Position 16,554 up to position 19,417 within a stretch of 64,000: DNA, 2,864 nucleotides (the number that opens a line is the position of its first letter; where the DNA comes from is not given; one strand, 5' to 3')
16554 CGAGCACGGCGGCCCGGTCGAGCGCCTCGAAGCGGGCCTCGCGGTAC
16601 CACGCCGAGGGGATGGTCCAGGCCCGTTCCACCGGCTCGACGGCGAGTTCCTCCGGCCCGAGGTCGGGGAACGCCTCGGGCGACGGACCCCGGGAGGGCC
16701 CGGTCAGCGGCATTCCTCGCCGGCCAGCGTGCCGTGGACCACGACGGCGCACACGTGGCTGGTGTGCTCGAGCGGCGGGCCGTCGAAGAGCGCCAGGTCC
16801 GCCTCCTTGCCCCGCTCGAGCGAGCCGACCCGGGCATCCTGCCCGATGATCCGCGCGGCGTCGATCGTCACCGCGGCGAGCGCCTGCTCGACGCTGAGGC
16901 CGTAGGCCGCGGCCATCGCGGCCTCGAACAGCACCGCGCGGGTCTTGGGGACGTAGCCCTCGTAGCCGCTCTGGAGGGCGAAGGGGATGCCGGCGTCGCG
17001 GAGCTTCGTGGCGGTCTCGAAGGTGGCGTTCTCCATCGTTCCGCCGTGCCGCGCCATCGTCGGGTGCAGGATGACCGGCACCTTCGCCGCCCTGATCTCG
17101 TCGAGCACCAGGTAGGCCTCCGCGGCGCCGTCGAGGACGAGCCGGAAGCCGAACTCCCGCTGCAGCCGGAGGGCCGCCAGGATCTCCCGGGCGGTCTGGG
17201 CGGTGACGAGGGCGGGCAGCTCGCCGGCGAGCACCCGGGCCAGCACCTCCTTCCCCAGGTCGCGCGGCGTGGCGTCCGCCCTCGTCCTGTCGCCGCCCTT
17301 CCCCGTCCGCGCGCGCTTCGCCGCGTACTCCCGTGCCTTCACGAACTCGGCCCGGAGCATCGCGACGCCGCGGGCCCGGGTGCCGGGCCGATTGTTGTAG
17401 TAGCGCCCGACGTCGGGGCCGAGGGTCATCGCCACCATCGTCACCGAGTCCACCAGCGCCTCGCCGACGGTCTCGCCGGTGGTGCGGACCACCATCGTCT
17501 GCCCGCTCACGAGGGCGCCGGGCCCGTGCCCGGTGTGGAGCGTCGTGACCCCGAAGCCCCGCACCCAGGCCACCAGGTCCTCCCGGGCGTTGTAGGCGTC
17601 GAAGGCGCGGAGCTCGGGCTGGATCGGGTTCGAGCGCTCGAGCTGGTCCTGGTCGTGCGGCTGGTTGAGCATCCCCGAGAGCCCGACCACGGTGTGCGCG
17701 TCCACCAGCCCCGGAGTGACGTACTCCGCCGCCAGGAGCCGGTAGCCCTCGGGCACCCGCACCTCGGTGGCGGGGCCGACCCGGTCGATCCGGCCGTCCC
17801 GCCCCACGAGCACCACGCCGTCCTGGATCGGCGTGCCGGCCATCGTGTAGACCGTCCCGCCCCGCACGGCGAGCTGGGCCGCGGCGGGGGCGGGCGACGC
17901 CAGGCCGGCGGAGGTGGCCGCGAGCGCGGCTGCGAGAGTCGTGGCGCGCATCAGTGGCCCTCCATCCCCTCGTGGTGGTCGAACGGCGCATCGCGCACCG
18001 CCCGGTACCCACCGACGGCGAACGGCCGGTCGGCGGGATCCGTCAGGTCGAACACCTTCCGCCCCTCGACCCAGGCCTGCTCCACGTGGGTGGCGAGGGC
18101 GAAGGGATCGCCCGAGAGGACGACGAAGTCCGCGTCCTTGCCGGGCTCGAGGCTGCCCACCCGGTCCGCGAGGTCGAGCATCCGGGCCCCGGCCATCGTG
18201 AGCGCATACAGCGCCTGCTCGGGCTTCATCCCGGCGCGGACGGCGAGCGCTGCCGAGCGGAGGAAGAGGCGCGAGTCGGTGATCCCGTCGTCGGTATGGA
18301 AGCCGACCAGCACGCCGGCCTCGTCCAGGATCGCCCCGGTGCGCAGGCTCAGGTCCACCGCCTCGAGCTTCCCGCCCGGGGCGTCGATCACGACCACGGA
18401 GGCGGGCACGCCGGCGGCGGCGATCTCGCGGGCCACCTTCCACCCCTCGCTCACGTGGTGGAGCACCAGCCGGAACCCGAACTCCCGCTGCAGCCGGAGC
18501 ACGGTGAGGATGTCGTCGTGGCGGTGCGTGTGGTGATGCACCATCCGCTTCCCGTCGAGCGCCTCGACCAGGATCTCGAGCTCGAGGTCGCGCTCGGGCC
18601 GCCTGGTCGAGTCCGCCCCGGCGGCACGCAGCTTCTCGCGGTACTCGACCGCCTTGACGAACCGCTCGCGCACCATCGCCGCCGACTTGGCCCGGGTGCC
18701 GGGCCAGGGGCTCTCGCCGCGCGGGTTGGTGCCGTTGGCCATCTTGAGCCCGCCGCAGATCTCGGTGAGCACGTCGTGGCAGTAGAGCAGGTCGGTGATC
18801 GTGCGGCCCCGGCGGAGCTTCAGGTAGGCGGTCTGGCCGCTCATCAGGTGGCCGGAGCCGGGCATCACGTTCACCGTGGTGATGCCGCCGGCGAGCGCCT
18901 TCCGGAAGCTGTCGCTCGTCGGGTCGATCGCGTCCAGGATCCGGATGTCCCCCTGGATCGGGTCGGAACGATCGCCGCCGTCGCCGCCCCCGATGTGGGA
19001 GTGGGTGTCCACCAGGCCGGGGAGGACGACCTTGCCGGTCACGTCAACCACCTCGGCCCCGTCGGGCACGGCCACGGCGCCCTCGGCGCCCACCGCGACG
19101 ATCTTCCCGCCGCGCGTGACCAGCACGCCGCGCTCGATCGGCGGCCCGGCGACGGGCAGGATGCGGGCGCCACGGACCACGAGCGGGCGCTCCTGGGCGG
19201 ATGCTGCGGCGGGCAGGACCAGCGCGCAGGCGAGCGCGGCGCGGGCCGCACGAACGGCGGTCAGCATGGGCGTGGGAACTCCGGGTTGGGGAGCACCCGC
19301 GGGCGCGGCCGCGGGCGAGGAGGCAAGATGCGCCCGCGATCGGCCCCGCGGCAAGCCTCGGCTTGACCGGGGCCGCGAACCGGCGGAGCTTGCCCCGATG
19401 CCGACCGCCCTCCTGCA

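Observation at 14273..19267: Tightly overlapped operon: two secreted amidohydrolases, a cytoplasmic Rieske oxygenase and an APC permease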

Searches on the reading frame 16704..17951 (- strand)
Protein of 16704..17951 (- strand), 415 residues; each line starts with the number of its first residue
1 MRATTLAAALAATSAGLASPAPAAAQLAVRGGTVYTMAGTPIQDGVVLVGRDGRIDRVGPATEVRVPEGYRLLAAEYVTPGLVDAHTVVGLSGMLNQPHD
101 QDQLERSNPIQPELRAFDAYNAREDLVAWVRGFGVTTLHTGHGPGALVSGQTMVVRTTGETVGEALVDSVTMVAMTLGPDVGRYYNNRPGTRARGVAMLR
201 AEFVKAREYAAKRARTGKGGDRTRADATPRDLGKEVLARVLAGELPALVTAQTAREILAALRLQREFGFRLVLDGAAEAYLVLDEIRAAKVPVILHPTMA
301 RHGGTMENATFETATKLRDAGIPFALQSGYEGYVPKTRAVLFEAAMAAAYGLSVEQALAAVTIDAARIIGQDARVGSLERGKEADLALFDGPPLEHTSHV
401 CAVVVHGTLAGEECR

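Call 7: search_protein_families(library=pfam, proteins=[window:16704-17951:-])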
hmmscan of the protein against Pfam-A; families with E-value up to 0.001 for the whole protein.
window:16704-17951:- (415 aa): 2 families
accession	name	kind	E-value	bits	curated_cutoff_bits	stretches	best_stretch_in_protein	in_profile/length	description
PF01979.26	Amidohydro_1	-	2.3e-12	47.3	25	1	345-398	265-327/345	Amidohydrolase family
PF07969.17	Amidohydro_3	-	5e-10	39.9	29.7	1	316-407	361-468/472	Amidohydrolase family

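Call 8: search_protein_families(library=ncbifam, proteins=[window:16704-17951:-])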
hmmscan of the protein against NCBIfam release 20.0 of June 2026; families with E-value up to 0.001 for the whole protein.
window:16704-17951:- (415 aa): 20 families
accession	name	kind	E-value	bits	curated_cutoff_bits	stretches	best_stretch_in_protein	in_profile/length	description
NF051886.1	XaaProDiPepCaul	equivalog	6.3e-13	48.5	500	1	318-400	304-384/398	Xaa-Pro dipeptidase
TIGR01224.1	hutI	equivalog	4.4e-12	45.5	298.15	1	309-402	270-364/377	imidazolonepropionase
NF006056.0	PRK08204.1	subfamily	6.1e-11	41.7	391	1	344-390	334-380/449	hypothetical protein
NF006689.0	PRK09237.1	equivalog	2e-09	36.5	371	1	349-390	296-336/383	amidohydrolase/deacetylase family metallohydrolase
NF006549.0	PRK09045.1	equivalog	3.9e-09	35.6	540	1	337-390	326-379/444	TRZ/ATZ family hydrolase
NF006055.0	PRK08203.1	equivalog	1.4e-08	33.7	532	1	338-399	340-400/455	8-oxoguanine deaminase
TIGR00221.1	nagA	equivalog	8.8e-07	28.2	225.65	0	351-390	327-367/380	N-acetylglucosamine-6-phosphate deacetylase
NF005557.0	PRK07228.1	equivalog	1e-06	27.7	522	1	339-391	324-376/445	5'-deoxyadenosine deaminase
NF006679.0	PRK09228.1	subfamily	1.4e-06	27.3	351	0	344-390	340-386/433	guanine deaminase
NF005211.0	PRK06687.1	equivalog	2.1e-06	26.8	703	1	336-387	318-369/419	TRZ/ATZ family protein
TIGR02967.1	guan_deamin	equivalog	3.6e-06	26.2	375.4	0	349-390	320-361/401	guanine deaminase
TIGR02318.1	phosphono_phnM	equivalog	4.8e-06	25.7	390.55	0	348-408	316-373/376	phosphonate metabolism protein PhnM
NF011984.0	PRK15446.1-5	equivalog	1.1e-05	24.5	260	0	333-400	305-368/379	alpha-D-ribose 1-methylphosphonate 5-triphosphate diphosphatase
NF011990.0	PRK15446.2-6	subfamily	1.3e-05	24.1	233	0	350-408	324-380/390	alpha-D-ribose 1-methylphosphonate 5-triphosphate diphosphatase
NF009060.0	PRK12394.1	equivalog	2.8e-05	23.1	442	1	349-389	298-338/381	metallo-dependent hydrolase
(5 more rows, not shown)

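Call 13: search_solved_structures(query=window:16704-17951:-, max_evalue=0.00001)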
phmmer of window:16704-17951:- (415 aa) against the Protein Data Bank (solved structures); distinct sequences matched with E-value up to 0.00001: 6.
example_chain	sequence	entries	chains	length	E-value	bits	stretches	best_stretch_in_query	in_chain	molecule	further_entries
3ooq_A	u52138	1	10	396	2.1e-45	158.7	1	26-407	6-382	amidohydrolase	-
2p9b_A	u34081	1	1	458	8.9e-13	51.3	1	25-94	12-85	Possible prolidase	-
2puz_A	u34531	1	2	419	1.7e-08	37.2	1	314-391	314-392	Imidazolonepropionase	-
2gok_A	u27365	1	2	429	1.8e-08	37.1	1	314-391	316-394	Imidazolonepropionase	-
4v1x_A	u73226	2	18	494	1.6e-07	34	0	347-406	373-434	ATRAZINE CHLOROHYDROLASE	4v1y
2oof_A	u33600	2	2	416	7.3e-07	31.8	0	314-395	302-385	4-imidazolone-5-propanoate amidohydrolase | Imidazolonepropionase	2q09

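Call 68: find_homologous_proteins(query=window:16704-17951:-, max_evalue=1e-30)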
Query window:16704-17951:- (415 aa): 7951 proteins with E <= 1e-30 among 8000 candidates; the best 120 are listed.
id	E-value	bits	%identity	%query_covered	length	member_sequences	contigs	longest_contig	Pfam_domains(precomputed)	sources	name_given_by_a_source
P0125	2.4e-250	848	95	96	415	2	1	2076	PF07969.18,PF01979.27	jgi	-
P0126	4.7e-227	772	88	94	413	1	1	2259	PF07969.18,PF01979.27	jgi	jgi:imidazolonepropionase-like amidohydrolase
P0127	5.9e-227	771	89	93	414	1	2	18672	PF07969.18,PF01979.27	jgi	jgi:imidazolonepropionase-like amidohydrolase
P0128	9.2e-226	767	88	95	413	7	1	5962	PF07969.18,PF01979.27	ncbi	-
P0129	1.5e-225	767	87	94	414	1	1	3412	PF07969.18,PF01979.27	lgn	-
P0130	5.8e-221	751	88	91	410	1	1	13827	PF07969.18,PF01979.27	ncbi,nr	ncbi:MAG TPA: amidohydrolase family protein, partial [Gemmatimonadales bacterium]|nr:amidohydrolase 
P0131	1.0e-217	741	85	100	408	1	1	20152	PF07969.18,PF01979.27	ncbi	-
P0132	5.5e-217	738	85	100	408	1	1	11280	PF07969.18,PF01979.27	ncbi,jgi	jgi:imidazolonepropionase-like amidohydrolase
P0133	1.7e-215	734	86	93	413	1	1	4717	PF07969.18,PF01979.27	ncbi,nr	ncbi:MAG TPA: amidohydrolase family protein [Gemmatimonadales bacterium]|nr:amidohydrolase family pr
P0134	1.1e-214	731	85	93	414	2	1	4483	PF07969.18,PF01979.27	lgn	-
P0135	1.6e-213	727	85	93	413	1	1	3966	PF07969.18,PF01979.27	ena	-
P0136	5.8e-210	715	86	94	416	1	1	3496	PF07969.18,PF01979.27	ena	-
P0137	9.8e-201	685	80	93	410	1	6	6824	PF07969.18,PF01979.27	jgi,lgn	jgi:imidazolonepropionase-like amidohydrolase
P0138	1.2e-199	681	80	93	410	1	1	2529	PF07969.18,PF01979.27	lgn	-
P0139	1.9e-197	674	78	94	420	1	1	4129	PF07969.18,PF01979.27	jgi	jgi:imidazolonepropionase-like amidohydrolase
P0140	1.4e-195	668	76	95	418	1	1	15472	PF07969.18,PF01979.27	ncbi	ncbi:MAG: amidohydrolase family protein [Gemmatimonadales bacterium]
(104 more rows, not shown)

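Call 69: find_encoding_contigs(protein=P0127, flank=8000, max_places=1)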
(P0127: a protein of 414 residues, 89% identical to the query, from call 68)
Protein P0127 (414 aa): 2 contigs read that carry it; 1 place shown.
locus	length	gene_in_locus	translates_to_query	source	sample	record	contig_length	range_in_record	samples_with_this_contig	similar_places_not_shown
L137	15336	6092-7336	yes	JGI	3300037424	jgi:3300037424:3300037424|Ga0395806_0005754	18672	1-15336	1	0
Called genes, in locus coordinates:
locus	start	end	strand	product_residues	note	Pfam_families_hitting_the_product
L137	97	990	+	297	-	PF00581:Rhodanese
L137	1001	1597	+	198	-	PF04264:YceI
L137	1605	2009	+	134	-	PF04379:DUF525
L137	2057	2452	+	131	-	PF00583:Acetyltransf_1, PF13508:Acetyltransf_7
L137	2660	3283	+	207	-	PF13628:DUF4142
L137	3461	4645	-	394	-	PF03601:Cons_hypoth698 (weak), PF05684:DUF819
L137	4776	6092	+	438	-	PF01979:Amidohydro_1, PF07969:Amidohydro_3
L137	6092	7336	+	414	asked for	PF01979:Amidohydro_1, PF07969:Amidohydro_3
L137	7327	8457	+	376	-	PF00355:Rieske, PF00848:Ring_hydroxyl_A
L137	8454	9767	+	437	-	PF00324:AA_permease, PF13520:AA_permease_2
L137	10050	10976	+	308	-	PF00892:EamA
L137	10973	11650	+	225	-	PF01063:Aminotran_4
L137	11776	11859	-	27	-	-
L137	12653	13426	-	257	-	PF00795:CN_hydrolase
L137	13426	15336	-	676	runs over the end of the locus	PF05649:Peptidase_M13_N, PF01431:Peptidase_M13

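Call 70: find_encoding_contigs(protein=P0131, flank=8000, max_places=1)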
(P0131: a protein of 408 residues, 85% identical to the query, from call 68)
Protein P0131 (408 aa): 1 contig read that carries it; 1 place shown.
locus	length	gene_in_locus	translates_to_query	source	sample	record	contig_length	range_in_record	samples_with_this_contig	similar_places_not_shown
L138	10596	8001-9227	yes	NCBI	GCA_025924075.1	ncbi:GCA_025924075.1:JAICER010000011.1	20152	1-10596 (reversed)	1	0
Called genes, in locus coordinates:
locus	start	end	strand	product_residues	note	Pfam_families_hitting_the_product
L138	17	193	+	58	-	-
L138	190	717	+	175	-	PF04978:MST, PF12867:DinB_2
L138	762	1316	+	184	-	PF01042:Ribonuc_L-PSP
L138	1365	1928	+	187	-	-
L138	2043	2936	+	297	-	PF00581:Rhodanese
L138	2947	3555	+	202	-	PF04264:YceI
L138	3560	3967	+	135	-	PF04379:DUF525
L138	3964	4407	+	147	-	PF00583:Acetyltransf_1, PF13673:Acetyltransf_10 (weak), PF13508:Acetyltransf_7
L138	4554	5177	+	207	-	PF13628:DUF4142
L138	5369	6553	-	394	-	PF05684:DUF819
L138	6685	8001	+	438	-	PF07969:Amidohydro_3 (weak), PF01979:Amidohydro_1, PF07969:Amidohydro_3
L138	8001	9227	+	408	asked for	PF01979:Amidohydro_1, PF07969:Amidohydro_3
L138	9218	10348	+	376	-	PF00355:Rieske, PF00848:Ring_hydroxyl_A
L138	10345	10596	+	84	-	?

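Call 71: find_encoding_contigs(protein=P0140, flank=8000, max_places=1)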
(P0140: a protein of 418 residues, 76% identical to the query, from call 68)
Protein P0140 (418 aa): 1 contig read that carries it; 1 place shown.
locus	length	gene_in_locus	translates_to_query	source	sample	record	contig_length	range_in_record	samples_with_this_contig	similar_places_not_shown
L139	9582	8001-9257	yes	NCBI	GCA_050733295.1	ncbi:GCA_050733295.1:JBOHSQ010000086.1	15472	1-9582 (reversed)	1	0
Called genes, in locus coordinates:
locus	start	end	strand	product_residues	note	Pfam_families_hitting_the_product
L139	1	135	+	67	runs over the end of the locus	-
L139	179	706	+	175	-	PF04978:MST, PF12867:DinB_2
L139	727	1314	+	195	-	PF01042:Ribonuc_L-PSP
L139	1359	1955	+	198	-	-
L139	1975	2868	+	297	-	PF00581:Rhodanese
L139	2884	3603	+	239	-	PF04264:YceI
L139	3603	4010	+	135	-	PF04379:DUF525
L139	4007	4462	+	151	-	PF00583:Acetyltransf_1, PF13508:Acetyltransf_7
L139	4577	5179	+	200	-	PF13628:DUF4142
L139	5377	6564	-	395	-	PF05684:DUF819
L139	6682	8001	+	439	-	PF07969:Amidohydro_3, PF01979:Amidohydro_1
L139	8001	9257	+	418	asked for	PF01979:Amidohydro_1, PF07969:Amidohydro_3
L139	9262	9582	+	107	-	PF00892:EamA (weak)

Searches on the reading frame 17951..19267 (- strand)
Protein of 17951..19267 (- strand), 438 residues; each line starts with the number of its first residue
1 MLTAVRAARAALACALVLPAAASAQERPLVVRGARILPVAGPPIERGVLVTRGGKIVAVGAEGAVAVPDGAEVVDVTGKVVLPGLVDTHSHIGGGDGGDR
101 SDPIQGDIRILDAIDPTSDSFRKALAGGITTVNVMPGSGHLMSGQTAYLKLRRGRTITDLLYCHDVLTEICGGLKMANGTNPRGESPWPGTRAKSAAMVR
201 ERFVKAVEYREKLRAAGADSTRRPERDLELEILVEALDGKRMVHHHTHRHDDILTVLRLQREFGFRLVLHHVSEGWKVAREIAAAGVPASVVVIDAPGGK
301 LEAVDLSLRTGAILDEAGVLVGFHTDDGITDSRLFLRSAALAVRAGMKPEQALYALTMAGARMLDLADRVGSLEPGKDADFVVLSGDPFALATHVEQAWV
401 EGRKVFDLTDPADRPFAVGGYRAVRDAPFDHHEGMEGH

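Call 7: search_protein_families(library=pfam, proteins=[window:17951-19267:-])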
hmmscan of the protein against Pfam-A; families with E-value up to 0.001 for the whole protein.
window:17951-19267:- (438 aa): 2 families
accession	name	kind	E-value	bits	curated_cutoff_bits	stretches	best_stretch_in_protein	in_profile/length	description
PF01979.26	Amidohydro_1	-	3.7e-20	72.9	25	1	80-395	1-326/345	Amidohydrolase family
PF07969.17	Amidohydro_3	-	4.6e-18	66.4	29.7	2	238-406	305-472/472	Amidohydrolase family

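Call 8: search_protein_families(library=ncbifam, proteins=[window:17951-19267:-])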
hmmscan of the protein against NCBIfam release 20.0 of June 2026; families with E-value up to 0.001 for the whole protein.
window:17951-19267:- (438 aa): 56 families (the best 25 are shown)
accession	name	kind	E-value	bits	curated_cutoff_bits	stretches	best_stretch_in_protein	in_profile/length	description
NF051886.1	XaaProDiPepCaul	equivalog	3.3e-23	82.3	500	2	316-397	305-386/398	Xaa-Pro dipeptidase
NF006056.0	PRK08204.1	subfamily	1e-20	74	391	2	340-391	335-386/449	hypothetical protein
NF006679.0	PRK09228.1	subfamily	2.9e-17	62.5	351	2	345-389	346-390/433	guanine deaminase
TIGR01224.1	hutI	equivalog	3e-16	59.2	298.15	2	45-101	2-56/377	imidazolonepropionase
TIGR02967.1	guan_deamin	equivalog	1.5e-13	50.5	375.4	1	344-385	320-361/401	guanine deaminase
NF006055.0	PRK08203.1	equivalog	6.4e-13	48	532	2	43-92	23-71/455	8-oxoguanine deaminase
NF011989.0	PRK15446.2-5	equivalog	2.6e-11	42.9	565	2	337-408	312-380/385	alpha-D-ribose 1-methylphosphonate 5-triphosphate diphosphatase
NF005211.0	PRK06687.1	equivalog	3.8e-11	42.4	703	1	315-385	292-372/419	TRZ/ATZ family protein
NF005557.0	PRK07228.1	equivalog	5.1e-11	41.9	522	2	346-389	336-379/445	5'-deoxyadenosine deaminase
NF006689.0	PRK09237.1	equivalog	7.8e-11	41.1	371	1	45-92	22-66/383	amidohydrolase/deacetylase family metallohydrolase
NF011990.0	PRK15446.2-6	subfamily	1.6e-10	40.3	233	2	350-407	329-384/390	alpha-D-ribose 1-methylphosphonate 5-triphosphate diphosphatase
TIGR02033.1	D-hydantoinase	equivalog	1.7e-10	40.4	393.25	1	51-97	21-65/454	dihydropyrimidinase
NF006558.0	PRK09059.1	equivalog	2.2e-10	39.7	645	1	26-138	2-101/430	dihydroorotase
NF011987.0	PRK15446.2-3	subfamily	6.2e-10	38.4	253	1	25-101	8-73/395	alpha-D-ribose 1-methylphosphonate 5-triphosphate diphosphatase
TIGR03178.1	allantoinase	equivalog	1.2e-09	37.6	357.85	1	46-93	17-61/441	allantoinase AllB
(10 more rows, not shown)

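Call 12: search_solved_structures(query=window:17951-19267:-, max_evalue=0.00001)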
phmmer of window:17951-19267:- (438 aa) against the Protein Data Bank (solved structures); distinct sequences matched with E-value up to 0.00001: 40.
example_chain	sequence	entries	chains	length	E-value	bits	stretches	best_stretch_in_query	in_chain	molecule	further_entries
3ooq_A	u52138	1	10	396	1.2e-66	228.5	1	30-406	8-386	amidohydrolase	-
3mtw_A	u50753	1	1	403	1.4e-14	57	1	31-133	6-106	L-Arginine carboxypeptidase Cc2672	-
8ihq_A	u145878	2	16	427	6.3e-14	54.9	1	243-389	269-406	Amidohydrolase family protein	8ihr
8ihs_A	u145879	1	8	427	2.1e-13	53.2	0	243-389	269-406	Amidohydrolase family protein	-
8j85_A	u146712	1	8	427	2.9e-13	52.7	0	243-389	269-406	Amidohydrolase family protein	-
2qs8_A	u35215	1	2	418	4e-12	48.9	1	316-390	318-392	Xaa-Pro Dipeptidase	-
2p9b_A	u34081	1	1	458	4.7e-12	48.7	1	314-390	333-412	Possible prolidase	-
9l36_A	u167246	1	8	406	1.7e-11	46.9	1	243-389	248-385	Amidohydrolase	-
9kov_A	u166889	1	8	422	4.1e-10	42.3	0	274-390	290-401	trum-mut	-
6ohb_A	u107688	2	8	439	1.1e-09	40.9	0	347-386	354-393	Guanine deaminase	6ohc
3be7_A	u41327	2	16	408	3.5e-09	39.2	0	317-397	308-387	Zn-dependent arginine carboxypeptidase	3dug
8yag_A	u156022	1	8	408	5.5e-09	38.6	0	237-390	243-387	Imidazolonepropionase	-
4whb_E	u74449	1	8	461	1e-08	37.7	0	343-389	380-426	Phenylurea hydrolase B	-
7ww2_A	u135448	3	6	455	1.1e-08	37.6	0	43-92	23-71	8-oxoguanine deaminase | Hydroxydechloroatrazine ethylaminohydrolase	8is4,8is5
2ood_A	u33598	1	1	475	1.3e-08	37.4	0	329-398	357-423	Blr3880 protein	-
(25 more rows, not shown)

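Call 48: search_solved_structures(query=window:17951-19267:-, max_evalue=1e-12, show_alignments=3)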
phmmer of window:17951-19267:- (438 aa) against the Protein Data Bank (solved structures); distinct sequences matched with E-value up to 1e-12: 5.
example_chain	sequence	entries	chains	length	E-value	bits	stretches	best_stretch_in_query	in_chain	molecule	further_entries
3ooq_A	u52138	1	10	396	1.2e-66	228.5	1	30-406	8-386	amidohydrolase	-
3mtw_A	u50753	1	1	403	1.4e-14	57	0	31-133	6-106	L-Arginine carboxypeptidase Cc2672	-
8ihq_A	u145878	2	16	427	6.3e-14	54.9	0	243-389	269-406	Amidohydrolase family protein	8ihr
8ihs_A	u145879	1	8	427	2.1e-13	53.2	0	243-389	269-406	Amidohydrolase family protein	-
8j85_A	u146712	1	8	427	2.9e-13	52.7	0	243-389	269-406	Amidohydrolase family protein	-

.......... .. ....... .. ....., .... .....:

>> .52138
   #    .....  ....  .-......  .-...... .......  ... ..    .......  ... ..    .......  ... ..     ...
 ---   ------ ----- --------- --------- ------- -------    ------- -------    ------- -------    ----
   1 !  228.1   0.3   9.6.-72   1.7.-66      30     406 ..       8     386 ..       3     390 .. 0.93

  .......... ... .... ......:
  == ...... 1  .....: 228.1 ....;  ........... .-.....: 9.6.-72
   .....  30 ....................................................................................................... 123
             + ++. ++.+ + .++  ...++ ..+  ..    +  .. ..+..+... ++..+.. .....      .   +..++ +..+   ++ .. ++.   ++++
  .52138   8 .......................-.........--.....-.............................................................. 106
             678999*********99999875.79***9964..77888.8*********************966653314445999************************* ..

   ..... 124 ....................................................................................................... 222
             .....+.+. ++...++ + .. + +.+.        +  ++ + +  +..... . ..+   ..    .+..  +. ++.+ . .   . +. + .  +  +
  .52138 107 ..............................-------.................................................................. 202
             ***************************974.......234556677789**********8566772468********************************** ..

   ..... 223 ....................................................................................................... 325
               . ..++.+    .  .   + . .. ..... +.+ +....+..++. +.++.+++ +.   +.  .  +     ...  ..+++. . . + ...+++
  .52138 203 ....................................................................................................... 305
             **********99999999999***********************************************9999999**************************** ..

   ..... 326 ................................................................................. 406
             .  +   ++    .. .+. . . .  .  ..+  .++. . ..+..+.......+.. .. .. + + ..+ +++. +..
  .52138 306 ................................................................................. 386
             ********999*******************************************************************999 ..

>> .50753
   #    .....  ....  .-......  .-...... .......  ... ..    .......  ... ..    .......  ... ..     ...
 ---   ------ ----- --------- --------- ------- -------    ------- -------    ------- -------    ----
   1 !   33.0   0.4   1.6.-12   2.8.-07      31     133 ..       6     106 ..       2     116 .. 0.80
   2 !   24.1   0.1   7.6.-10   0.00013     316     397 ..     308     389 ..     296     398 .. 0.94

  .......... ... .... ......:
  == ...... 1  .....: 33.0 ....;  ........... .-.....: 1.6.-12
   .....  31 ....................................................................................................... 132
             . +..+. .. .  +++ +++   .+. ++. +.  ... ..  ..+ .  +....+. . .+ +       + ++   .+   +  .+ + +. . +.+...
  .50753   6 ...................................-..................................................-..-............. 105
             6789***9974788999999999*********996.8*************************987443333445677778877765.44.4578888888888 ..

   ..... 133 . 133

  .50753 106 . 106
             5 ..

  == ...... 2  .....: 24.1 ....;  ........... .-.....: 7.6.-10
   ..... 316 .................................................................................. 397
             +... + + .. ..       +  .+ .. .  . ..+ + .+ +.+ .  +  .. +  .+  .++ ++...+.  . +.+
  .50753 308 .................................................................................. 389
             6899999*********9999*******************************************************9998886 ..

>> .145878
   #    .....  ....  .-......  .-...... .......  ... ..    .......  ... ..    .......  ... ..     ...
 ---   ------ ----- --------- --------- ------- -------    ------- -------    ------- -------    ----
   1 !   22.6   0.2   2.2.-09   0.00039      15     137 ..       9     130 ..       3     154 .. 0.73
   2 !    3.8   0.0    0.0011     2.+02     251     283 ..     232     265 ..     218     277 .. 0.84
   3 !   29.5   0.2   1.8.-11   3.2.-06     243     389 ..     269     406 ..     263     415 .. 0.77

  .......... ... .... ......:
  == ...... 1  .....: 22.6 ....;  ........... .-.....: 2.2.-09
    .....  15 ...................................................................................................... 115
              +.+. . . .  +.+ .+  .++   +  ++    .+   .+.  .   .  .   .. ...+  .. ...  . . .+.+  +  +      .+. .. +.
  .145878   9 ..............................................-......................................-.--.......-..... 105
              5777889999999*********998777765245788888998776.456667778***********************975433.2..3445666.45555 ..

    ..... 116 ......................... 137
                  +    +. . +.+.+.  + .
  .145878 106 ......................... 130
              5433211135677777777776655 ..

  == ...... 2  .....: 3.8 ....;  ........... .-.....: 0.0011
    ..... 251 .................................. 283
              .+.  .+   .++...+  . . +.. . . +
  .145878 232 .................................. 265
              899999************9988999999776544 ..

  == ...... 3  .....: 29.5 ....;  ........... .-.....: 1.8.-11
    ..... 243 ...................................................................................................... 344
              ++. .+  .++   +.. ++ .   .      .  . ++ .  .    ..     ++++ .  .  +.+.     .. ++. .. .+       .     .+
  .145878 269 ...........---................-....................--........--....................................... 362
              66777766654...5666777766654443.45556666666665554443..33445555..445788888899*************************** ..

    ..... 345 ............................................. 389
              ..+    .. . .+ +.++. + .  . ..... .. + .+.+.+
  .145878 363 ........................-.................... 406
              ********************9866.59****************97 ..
